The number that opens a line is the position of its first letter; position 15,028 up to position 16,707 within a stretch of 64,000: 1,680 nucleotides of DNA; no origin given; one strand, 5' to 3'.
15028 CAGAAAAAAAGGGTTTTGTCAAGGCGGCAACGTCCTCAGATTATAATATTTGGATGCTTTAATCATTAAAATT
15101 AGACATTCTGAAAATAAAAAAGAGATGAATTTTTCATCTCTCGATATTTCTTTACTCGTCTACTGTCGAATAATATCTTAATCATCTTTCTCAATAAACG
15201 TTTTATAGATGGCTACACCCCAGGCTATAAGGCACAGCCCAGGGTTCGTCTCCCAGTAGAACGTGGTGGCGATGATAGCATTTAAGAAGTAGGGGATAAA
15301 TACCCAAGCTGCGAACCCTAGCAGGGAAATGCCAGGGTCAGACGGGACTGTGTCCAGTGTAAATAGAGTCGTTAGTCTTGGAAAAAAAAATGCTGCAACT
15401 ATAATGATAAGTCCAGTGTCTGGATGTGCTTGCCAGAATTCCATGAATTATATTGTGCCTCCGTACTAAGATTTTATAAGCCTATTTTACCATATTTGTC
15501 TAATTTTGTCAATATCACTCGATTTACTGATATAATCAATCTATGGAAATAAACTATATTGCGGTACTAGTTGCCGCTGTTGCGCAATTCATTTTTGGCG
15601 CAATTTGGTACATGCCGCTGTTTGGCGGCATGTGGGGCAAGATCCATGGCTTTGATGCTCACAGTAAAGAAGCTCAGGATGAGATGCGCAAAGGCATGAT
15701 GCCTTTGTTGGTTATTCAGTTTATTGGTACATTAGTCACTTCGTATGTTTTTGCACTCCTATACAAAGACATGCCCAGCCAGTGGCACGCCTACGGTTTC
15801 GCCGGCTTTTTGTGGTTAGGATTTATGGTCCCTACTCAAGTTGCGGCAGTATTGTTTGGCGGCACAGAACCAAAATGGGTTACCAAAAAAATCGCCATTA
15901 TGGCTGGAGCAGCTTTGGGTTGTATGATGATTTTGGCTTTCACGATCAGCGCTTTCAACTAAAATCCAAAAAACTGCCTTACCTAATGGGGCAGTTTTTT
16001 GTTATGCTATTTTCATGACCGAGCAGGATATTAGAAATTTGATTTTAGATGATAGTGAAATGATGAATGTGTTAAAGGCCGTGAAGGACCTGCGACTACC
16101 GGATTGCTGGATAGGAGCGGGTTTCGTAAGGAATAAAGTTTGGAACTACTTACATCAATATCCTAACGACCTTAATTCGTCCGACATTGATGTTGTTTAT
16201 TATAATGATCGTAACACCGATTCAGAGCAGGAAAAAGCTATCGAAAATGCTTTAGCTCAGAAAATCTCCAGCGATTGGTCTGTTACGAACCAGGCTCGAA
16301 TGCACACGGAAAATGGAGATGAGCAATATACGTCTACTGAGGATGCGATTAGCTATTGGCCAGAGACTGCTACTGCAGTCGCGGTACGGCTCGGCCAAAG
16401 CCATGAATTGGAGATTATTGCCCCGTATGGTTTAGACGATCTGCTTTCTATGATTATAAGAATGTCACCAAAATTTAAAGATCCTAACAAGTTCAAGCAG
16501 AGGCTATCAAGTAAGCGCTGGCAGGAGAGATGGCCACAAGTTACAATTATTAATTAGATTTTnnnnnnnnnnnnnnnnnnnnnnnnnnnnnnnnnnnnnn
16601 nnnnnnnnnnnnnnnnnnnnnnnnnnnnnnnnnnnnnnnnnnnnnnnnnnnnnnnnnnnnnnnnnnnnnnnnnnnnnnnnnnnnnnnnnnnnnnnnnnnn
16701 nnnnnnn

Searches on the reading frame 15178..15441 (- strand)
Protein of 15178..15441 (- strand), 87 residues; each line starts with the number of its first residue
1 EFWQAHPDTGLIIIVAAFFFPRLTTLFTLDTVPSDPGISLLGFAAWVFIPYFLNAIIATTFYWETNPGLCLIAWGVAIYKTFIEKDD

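Call 3: search_protein_families(library=pfam, proteins=[window:15178-15441:-], max_evalue=0.1)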
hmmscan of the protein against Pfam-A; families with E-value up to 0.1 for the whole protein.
window:15178-15441:- (87 aa): 1 family
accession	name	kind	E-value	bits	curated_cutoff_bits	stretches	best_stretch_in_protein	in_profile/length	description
PF24709.1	DUF7670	-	0.032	15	29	1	12-79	16-80/118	Domain of unknown function (DUF7670)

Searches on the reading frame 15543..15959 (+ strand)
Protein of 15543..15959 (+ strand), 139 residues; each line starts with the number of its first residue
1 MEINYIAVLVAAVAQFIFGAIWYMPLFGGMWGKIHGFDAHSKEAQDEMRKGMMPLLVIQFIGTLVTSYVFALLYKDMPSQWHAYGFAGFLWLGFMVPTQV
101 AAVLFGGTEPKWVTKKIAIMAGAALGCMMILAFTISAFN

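Call 3: search_protein_families(library=pfam, proteins=[window:15543-15959:+], max_evalue=0.1)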
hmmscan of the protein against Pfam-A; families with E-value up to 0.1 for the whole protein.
window:15543-15959:+ (139 aa): 1 family
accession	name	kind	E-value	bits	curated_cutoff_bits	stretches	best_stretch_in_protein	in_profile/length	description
PF08570.15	DUF1761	-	9.5e-19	68.3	31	1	6-135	1-122/123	Protein of unknown function (DUF1761)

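Call 4: search_protein_families(library=ncbifam, proteins=[window:15543-15959:+], max_evalue=0.1)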
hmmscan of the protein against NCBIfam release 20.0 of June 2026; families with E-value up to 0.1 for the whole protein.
window:15543-15959:+ (139 aa): 1 family
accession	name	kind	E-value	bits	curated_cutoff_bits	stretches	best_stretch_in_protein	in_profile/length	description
NF011429.0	PRK14857.1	equivalog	0.066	13.6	77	0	8-52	12-56/91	TatA/E family twin arginine-targeting protein translocase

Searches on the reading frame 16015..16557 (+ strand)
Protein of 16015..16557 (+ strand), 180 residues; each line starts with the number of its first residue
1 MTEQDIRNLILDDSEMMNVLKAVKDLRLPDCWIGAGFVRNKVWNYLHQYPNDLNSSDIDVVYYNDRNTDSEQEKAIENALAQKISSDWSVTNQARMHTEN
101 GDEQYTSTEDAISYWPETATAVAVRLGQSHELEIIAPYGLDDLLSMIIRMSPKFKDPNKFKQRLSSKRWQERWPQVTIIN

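Call 3: search_protein_families(library=pfam, proteins=[window:16015-16554:+], max_evalue=0.1)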
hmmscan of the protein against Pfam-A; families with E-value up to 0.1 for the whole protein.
window:16015-16554:+ (180 aa): 1 family
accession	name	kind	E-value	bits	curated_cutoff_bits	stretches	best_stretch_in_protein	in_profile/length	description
PF06042.17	NTP_transf_6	-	4.8e-62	209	25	1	22-178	2-159/159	Nucleotidyltransferase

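Call 4: search_protein_families(library=ncbifam, proteins=[window:16015-16554:+], max_evalue=0.1)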
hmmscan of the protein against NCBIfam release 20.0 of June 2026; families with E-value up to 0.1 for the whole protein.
window:16015-16554:+ (180 aa): 0 families

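Call 5: search_protein_families(library=padloc, proteins=[window:16015-16554:+], max_evalue=0.1)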
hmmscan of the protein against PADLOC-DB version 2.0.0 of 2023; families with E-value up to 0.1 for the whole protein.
window:16015-16554:+ (180 aa): 0 families

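Call 6: search_solved_structures(query=window:16015-16554:+, max_evalue=1, show_alignments=1)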
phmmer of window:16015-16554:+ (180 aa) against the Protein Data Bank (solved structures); distinct sequences matched with E-value up to 1: 2.
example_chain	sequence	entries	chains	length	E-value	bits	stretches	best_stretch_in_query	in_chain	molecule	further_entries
2la3_A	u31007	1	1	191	1.1e-31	113.1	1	3-176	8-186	Uncharacterized protein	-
7bgf_A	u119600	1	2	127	0.24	14.3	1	62-89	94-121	DNA endonuclease RBBP8,CtIP/RBBP8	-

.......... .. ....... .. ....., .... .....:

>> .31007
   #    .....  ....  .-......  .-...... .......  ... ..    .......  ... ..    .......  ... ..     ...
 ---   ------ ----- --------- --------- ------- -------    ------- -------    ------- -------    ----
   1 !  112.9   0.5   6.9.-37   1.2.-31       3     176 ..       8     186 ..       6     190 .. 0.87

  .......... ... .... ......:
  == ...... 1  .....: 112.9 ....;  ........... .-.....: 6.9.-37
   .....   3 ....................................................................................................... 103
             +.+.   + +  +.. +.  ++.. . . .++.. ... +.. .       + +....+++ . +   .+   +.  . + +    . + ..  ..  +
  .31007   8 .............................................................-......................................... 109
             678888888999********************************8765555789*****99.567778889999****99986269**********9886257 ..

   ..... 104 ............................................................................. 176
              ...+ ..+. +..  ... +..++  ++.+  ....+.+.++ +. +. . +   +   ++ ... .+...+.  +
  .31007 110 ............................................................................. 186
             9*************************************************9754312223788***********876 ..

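Call 66: find_encoding_contigs(protein=window:16015-16557:+, flank=3000, max_places=6)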
Protein window:16015-16557:+ (180 aa): no gene with exactly this product is on record in the collection.

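Call 68: search_dna_similar(query=window:16015-16554:+, collection=plasmids, mode=protein, max_rows=25, max_evalue=1e-8)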
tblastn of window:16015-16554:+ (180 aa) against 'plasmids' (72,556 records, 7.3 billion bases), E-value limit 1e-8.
Records with a match: 78; places in all: 82; records where one place covers at least 80% of the query: 76.
Best place of each record, by identity: <60% 78.
By first word of the organism name: Vibrio 17; Rhizobium 14; Burkholderia 9; Agrobacterium 9; Streptomyces 6; Pseudomonas 3; Sphingobium 3; Stenotrophomonas 2; Novosphingobium 2; Chondrinema 1; and 12 more.
By predicted mobility (MOB-suite, as given by PLSDB): non-mobilizable 38; mobilizable 25; conjugative 15.
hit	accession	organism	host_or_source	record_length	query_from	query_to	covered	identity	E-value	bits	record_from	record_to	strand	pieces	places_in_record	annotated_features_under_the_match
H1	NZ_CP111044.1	Chondrinema litorale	Seaweed,red alga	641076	13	178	92%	50.0%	7e-49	176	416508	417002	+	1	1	nucleotidyltransferase family protein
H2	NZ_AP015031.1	Pseudomonas putida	-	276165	6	178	96%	47.7%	1e-44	164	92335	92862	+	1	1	nucleotidyltransferase family protein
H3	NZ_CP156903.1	Pseudomonas kurunegalensis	Homo sapiens,stool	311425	6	178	96%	47.7%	1e-44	164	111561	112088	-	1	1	nucleotidyltransferase family protein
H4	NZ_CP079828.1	Pseudomonas sp. HD6515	sewage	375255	6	178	96%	47.7%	1e-44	164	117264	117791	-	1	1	nucleotidyltransferase family protein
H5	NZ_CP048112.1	Klebsiella michiganensis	Bactrocera dorsalis,cell culture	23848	6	179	97%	46.9%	3e-46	168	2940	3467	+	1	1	nucleotidyltransferase family protein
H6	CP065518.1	Stenotrophomonas rhizophila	Kandelia candel (mangrove),cell culture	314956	2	178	98%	44.6%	3e-41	154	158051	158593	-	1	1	none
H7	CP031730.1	Stenotrophomonas rhizophila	Nusuttodinium aeruginosum,whole organism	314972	2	178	98%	44.6%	3e-41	154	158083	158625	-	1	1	nucleotidyltransferase family protein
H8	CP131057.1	Hyphomicrobiales bacterium UR115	tomato,bacteria,rhizosphere soil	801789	6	178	96%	45.2%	1e-41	155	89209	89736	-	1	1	none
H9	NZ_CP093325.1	Bacillus sp. N5-665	whole organism,peat soil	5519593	2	178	98%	44.0%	5e-41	153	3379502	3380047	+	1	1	none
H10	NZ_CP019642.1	Planococcus lenghuensis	whole organism,crude oil-contamination ...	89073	3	179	98%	41.2%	4e-40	150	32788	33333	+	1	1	nucleotidyltransferase family protein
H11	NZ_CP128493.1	Novosphingobium resinovorum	pure cell culture,soil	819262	6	179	97%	41.8%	1e-41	155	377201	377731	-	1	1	nucleotidyltransferase family protein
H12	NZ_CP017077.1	Novosphingobium resinovorum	single cell,soil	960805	6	179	97%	41.8%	1e-41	155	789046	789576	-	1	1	nucleotidyltransferase family protein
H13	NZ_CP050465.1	Vibrio campbellii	single cell,seawater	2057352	1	178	99%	40.8%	2e-36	140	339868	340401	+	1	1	none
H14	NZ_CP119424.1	Photobacterium sp. DA100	-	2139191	6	179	97%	41.7%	2e-37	143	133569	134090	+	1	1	none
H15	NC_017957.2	Tistrella mobilis KA081020-065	-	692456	3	174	96%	42.0%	3e-38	145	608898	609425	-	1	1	nucleotidyltransferase family protein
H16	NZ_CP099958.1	Vibrio alginolyticus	Anadara tuberculosa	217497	6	178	96%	39.7%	4e-33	130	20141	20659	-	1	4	nucleotidyltransferase family protein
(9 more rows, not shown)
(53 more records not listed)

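Call 69: search_dna_similar(query=window:16015-16554:+, collection=phages, mode=protein, max_rows=15, max_evalue=1e-8)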
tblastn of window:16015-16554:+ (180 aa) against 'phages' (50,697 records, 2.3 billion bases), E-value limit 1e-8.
No match.

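Call 70: get_annotated_region(hit=H5, flank=3500)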
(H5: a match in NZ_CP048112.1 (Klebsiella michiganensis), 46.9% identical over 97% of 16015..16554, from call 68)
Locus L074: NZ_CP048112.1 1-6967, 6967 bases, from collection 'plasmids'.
description: Klebsiella michiganensis strain BD177 plasmid unnamed6
organism: Klebsiella michiganensis (NCBI taxid 1134687)
taxonomy: Bacteria; Pseudomonadota; Gammaproteobacteria; Enterobacterales; Enterobacteriaceae; Klebsiella; Klebsiella michiganensis
host: -; source: Bactrocera dorsalis,cell culture; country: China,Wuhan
typing (MOB-suite, as given by PLSDB): non-mobilizable; replicon IncFII; mating-pair formation MPF_T
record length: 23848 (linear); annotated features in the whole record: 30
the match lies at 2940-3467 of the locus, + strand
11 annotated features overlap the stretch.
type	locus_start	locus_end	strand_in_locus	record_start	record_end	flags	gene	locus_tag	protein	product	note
CDS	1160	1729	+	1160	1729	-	-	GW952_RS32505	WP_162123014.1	hypothetical protein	-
CDS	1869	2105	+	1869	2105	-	-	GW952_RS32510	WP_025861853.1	type II toxin-antitoxin system CcdA family antitoxin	-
CDS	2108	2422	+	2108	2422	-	-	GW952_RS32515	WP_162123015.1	CcdB family protein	-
CDS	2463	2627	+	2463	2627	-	-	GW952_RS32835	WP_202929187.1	hypothetical protein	-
CDS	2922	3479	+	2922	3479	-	-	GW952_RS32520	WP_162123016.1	nucleotidyltransferase family protein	-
CDS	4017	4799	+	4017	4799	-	-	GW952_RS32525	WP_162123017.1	SprT-like domain-containing protein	-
CDS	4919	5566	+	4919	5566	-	-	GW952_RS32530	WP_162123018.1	ParA family protein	-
CDS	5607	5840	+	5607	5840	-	-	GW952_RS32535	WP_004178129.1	hypothetical protein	-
CDS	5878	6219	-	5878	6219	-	-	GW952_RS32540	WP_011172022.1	hypothetical protein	-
CDS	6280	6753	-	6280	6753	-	-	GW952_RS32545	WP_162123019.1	thermonuclease family protein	-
CDS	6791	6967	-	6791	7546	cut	mobC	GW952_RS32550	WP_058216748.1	MobC family replication-relaxation protein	-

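Call 71: get_annotated_region(hit=H2, flank=3500)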
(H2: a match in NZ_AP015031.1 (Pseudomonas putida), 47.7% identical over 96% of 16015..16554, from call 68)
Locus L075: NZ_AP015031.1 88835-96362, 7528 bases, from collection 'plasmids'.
description: Pseudomonas putida strain KF715 plasmid pKF715B, complete sequence
organism: Pseudomonas putida (NCBI taxid 303)
taxonomy: Bacteria; Pseudomonadota; Gammaproteobacteria; Pseudomonadales; Pseudomonadaceae; Pseudomonas; Pseudomonas putida
host: -; source: -; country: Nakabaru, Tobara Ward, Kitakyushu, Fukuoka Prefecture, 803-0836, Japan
typing (MOB-suite, as given by PLSDB): conjugative; replicon rep_cluster_402; relaxase MOBF; mating-pair formation MPF_F
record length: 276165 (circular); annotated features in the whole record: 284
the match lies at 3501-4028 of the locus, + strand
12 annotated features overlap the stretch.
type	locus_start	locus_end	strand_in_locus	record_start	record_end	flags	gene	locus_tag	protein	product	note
CDS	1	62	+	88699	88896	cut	-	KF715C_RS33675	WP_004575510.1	hypothetical protein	-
CDS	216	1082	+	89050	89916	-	-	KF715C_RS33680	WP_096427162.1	HNH endonuclease signature motif containing protein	-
CDS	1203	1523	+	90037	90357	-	-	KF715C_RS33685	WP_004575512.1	transposase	GO:0006313 - DNA transposition [Evidence IEA]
CDS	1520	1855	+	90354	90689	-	tnpB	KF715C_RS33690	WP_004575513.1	IS66 family insertion sequence element accessory protein TnpB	-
CDS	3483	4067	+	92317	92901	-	-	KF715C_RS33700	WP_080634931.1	nucleotidyltransferase family protein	-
CDS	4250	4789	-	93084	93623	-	-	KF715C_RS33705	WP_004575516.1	hypothetical protein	-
CDS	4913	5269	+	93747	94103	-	-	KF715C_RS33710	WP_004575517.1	hypothetical protein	-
CDS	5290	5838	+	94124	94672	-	-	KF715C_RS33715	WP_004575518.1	N-acetyltransferase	-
CDS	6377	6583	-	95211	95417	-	-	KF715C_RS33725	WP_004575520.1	hypothetical protein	-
CDS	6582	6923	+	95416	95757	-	-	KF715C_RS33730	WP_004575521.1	hypothetical protein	-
CDS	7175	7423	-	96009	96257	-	-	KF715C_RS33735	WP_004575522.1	hypothetical protein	-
CDS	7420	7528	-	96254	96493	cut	-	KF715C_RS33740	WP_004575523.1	hypothetical protein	-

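Call 72: get_annotated_region(hit=H16, flank=3500)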
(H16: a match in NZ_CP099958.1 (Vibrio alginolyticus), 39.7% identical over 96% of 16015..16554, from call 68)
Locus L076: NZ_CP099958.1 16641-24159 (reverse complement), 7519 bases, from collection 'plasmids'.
description: Vibrio alginolyticus strain Isc15A plasmid unnamed
organism: Vibrio alginolyticus (NCBI taxid 663)
taxonomy: Bacteria; Pseudomonadota; Gammaproteobacteria; Vibrionales; Vibrionaceae; Vibrio; Vibrio alginolyticus
host: -; source: Anadara tuberculosa; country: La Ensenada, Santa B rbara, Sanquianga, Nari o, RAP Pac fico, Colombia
typing (MOB-suite, as given by PLSDB): non-mobilizable; replicon rep_cluster_803
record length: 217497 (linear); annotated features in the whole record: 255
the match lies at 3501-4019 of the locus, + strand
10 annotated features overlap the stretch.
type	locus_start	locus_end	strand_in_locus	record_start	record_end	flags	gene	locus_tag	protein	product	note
CDS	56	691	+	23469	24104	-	-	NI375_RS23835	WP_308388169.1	hypothetical protein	-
CDS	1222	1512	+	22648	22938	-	-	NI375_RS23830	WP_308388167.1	hypothetical protein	-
CDS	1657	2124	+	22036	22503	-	-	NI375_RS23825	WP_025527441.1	RDD family protein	-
CDS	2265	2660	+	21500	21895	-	-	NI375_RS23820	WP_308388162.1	ACT domain-containing protein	-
CDS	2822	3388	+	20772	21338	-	-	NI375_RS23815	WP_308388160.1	hypothetical protein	-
CDS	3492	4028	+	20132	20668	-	-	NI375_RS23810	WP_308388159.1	nucleotidyltransferase family protein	-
CDS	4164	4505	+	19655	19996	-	-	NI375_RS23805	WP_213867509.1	SH3 domain-containing protein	-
CDS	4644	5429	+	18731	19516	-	-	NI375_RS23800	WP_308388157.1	hypothetical protein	-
CDS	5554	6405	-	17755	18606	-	-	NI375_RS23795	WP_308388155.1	hypothetical protein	-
CDS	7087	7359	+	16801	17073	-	-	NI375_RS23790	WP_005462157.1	nicotinamide mononucleotide transporter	GO:0034258 - nicotinamide riboside transport [Evidence IEA]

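Call 73: get_annotated_region(hit=H1, flank=3500)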
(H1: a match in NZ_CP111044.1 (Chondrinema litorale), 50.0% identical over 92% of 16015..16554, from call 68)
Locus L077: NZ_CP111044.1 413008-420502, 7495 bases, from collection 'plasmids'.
description: Chondrinema litorale strain WSW3-B12 plasmid unnamed2, complete sequence
organism: Chondrinema litorale (NCBI taxid 2994555)
taxonomy: Bacteria; Bacteroidota; Cytophagia; Cytophagales; Flammeovirgaceae; Chondrinema; Chondrinema litorale
host: -; source: Seaweed,red alga; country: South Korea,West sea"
typing (MOB-suite, as given by PLSDB): non-mobilizable
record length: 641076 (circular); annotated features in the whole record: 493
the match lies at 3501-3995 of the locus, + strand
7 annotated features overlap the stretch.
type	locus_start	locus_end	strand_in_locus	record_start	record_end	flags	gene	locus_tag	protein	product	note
CDS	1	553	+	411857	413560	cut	-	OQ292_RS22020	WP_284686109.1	serine hydrolase domain-containing protein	-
CDS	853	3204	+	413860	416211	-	-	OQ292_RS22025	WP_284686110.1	hypothetical protein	-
CDS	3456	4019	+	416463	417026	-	-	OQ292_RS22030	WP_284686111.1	nucleotidyltransferase family protein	-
CDS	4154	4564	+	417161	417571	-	-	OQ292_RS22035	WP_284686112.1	RidA family protein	-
CDS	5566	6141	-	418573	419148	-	-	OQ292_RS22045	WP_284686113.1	IS66 family transposase zinc-finger binding domain-containing protein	-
CDS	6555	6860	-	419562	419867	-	-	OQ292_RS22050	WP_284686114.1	hypothetical protein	-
CDS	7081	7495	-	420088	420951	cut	-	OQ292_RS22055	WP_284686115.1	hypothetical protein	-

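Call 101: search_protein_families(library=phrogs, proteins=[window:16015-16554:+], max_evalue=0.01)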
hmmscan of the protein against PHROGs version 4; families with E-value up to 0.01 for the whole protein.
window:16015-16554:+ (180 aa): 0 families
